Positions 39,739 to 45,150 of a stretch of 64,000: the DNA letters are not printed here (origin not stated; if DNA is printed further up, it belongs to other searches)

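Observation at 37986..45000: Operon of two T9SS-type cargo proteins: FG-GAP repeat protein plus a 1703-aa protein of unknown function, with lower GC than the flanks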

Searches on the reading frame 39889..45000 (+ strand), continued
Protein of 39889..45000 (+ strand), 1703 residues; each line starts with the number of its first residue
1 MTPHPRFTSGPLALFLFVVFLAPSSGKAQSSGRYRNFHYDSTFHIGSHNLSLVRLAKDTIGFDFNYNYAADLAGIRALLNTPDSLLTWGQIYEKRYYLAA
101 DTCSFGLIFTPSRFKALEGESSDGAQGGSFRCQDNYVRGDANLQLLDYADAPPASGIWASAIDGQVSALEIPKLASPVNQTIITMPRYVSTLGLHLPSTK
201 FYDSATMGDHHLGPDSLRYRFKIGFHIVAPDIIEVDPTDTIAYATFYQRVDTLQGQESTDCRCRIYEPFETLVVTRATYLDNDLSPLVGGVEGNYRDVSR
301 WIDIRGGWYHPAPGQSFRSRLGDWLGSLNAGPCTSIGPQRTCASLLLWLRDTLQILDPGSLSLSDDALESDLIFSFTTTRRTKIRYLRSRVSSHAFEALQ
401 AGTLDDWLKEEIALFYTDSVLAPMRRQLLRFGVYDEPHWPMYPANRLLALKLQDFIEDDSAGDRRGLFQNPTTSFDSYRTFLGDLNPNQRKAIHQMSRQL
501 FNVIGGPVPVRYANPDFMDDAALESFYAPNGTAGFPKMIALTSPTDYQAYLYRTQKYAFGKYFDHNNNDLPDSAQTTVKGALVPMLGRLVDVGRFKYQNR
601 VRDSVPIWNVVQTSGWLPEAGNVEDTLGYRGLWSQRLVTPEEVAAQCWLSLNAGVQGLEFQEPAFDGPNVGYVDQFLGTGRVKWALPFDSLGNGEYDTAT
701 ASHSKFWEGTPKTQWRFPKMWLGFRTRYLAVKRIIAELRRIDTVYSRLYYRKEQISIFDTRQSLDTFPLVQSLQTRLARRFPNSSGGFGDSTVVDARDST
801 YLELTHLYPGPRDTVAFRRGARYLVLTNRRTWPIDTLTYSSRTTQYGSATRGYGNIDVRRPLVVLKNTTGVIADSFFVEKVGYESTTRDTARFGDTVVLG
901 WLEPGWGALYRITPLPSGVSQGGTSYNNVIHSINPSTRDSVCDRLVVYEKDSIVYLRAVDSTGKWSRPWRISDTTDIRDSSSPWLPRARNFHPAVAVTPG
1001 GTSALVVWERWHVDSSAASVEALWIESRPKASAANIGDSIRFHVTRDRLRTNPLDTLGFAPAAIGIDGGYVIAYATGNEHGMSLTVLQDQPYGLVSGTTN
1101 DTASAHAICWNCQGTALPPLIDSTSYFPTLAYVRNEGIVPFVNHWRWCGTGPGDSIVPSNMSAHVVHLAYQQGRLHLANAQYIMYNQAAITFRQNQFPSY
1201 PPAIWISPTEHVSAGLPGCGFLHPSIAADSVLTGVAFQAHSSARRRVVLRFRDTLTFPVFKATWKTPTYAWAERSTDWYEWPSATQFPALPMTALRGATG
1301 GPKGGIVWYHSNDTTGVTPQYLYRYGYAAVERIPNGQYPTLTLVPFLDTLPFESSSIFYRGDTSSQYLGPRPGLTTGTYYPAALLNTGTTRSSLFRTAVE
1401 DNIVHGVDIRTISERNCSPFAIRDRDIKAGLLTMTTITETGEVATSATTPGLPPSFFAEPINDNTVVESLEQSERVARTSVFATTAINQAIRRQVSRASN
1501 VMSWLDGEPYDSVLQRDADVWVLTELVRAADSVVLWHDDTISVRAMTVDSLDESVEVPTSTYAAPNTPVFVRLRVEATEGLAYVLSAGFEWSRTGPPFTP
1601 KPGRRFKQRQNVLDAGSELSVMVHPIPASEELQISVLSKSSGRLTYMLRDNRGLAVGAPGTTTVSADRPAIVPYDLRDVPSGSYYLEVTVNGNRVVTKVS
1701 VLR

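Call 89: search_solved_structures(query=A3, max_evalue=10, show_alignments=3)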
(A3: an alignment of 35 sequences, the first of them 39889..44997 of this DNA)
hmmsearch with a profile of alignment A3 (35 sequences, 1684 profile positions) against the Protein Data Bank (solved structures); distinct sequences matched with E-value up to 10: 4.
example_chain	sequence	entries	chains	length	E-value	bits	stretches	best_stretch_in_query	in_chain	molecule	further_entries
6za2_A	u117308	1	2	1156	0.0089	16.8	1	1602-1658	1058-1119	Por secretion system protein porU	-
8qb1_A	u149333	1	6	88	0.43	11.2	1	1602-1680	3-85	Mirolase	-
5jvk_A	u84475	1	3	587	0.78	10.3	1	1601-1680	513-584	Uncharacterized protein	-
8glk_D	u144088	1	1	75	1.1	9.8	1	1603-1680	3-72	Endonuclease I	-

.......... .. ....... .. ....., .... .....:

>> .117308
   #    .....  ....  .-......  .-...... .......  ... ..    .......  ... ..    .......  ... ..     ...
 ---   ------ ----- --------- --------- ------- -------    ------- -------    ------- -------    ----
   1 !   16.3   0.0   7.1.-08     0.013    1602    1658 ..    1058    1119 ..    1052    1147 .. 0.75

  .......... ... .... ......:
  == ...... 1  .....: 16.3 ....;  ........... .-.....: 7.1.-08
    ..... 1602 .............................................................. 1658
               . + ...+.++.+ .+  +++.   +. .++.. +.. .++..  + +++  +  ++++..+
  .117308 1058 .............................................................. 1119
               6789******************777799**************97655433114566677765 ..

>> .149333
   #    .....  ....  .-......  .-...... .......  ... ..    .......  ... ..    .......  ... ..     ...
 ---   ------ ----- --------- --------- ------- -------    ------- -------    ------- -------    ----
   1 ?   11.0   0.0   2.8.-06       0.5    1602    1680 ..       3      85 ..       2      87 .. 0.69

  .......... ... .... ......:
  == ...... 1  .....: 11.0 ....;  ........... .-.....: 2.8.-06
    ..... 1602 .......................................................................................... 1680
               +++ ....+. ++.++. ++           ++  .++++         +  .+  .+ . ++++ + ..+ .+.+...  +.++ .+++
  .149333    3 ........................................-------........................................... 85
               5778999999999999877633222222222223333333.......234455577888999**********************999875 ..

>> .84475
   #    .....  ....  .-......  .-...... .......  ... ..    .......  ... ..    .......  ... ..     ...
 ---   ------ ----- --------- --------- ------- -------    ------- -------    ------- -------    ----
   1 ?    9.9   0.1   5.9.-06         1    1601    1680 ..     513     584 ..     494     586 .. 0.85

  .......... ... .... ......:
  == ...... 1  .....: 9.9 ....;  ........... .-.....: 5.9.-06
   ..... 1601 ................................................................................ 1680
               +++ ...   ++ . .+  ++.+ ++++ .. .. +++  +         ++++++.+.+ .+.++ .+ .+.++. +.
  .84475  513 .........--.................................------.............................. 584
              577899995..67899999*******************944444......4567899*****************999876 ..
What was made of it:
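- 44755..44997 (+): Divergent type A T9SS sorting domain of ORF B (aa 1623-1703). The family profile matches the CTDs of PorU 6za2 and mirolase 8qb1 (call 89).
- On T9SS type A sorting domain - ORF B: The profile hits the PorU and mirolase CTDs (call 89).
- The only PDB sequence matches of the family profile are CTDs of PorU, mirolase and other T9SS substrates (call 89).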

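Call 94: search_protein_families(library=pfam, alignment_id=A8, max_evalue=1)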
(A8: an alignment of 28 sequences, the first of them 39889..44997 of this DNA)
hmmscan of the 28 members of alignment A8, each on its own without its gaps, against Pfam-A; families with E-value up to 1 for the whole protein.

A. member 1, window:39889-44997:+ (1703 aa): 1 family
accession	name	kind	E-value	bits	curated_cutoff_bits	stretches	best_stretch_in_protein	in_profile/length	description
PF18962.6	Por_Secre_tail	-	0.038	14.7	27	1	1623-1700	1-74/75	Secretion system C-terminal sorting domain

B. families by the number of members that match (of 28 scanned): 3 families
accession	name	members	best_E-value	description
PF18962.6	Por_Secre_tail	25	1.7e-07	Secretion system C-terminal sorting domain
PF13860.13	FlgD_ig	3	0.00013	FlgD Ig-like domain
PF06842.17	DUF1242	1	0.12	Protein of unknown function (DUF1242)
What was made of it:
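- On T9SS type A sorting domain - ORF B: 25/28 match PF18962 (call 94).
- On GH42 / GH164 / any Pfam or NCBIfam glycosidase family: None for 28 family members at E<=1 (call 94).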

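Call 98: search_protein_families(library=pfam, proteins=[L007:9235-11502:+, L017:8599-10725:+, L018:8264-9625:+, L014:9079-10926:-, L009:8567-9487:+, L013:8786-9724:+, L012:11020-12270:-, L010:9569-10048:+, L016:9227-9691:-, L015:8860-9357:-], max_evalue=0.01)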
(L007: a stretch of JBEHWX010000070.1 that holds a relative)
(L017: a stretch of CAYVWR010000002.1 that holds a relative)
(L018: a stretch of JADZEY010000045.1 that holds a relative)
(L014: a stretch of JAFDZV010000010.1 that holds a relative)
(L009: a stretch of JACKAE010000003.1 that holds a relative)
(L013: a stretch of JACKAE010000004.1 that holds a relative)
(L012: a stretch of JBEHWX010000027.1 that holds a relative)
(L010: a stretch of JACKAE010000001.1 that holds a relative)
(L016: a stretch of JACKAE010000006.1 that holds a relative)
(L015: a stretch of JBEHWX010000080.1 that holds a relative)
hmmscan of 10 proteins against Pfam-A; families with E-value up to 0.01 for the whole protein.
L007:9235-11502:+ (755 aa): 0 families

L017:8599-10725:+ (708 aa): 2 families
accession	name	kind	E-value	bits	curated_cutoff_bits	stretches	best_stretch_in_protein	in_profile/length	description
PF14121.12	Porin_10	-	1.9e-09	37.3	27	2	579-706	466-595/597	Putative porin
PF07715.20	Plug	-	1.5e-05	25.8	23.9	1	145-220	29-103/107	TonB-dependent Receptor Plug Domain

L018:8264-9625:+ (453 aa): 1 family
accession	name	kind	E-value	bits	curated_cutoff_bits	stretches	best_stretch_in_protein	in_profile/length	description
PF00067.27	p450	-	7.1e-94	315.6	22.8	1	14-431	1-444/462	Cytochrome P450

L014:9079-10926:- (615 aa): 1 family
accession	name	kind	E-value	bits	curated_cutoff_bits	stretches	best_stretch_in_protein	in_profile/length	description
PF00733.27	Asn_synthase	-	1.2e-08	35.4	21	1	254-342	20-109/354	Asparagine synthase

L009:8567-9487:+ (306 aa): 1 family
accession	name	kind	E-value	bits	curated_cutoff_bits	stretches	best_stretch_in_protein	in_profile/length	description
PF09204.15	Colicin_immun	-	0.0052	17.8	22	0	22-58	34-73/88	Bacterial self-protective colicin-like immunity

L013:8786-9724:+ (312 aa): 0 families

L012:11020-12270:- (416 aa): 1 family
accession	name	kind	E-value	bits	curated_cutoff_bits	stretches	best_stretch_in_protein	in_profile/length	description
PF05144.20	Phage_CRI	-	1.5e-08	35.1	21.7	1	127-263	65-220/232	Replication-associated protein G2P N-terminal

L010:9569-10048:+ (159 aa): 0 families

L016:9227-9691:- (154 aa): 0 families

L015:8860-9357:- (165 aa): 0 families
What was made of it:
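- Neighbouring genes give no substrate clue and vary between loci (call 98).
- Tried and rejected: Downstream neighbours in ten related loci showed no conserved third gene (call 98).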
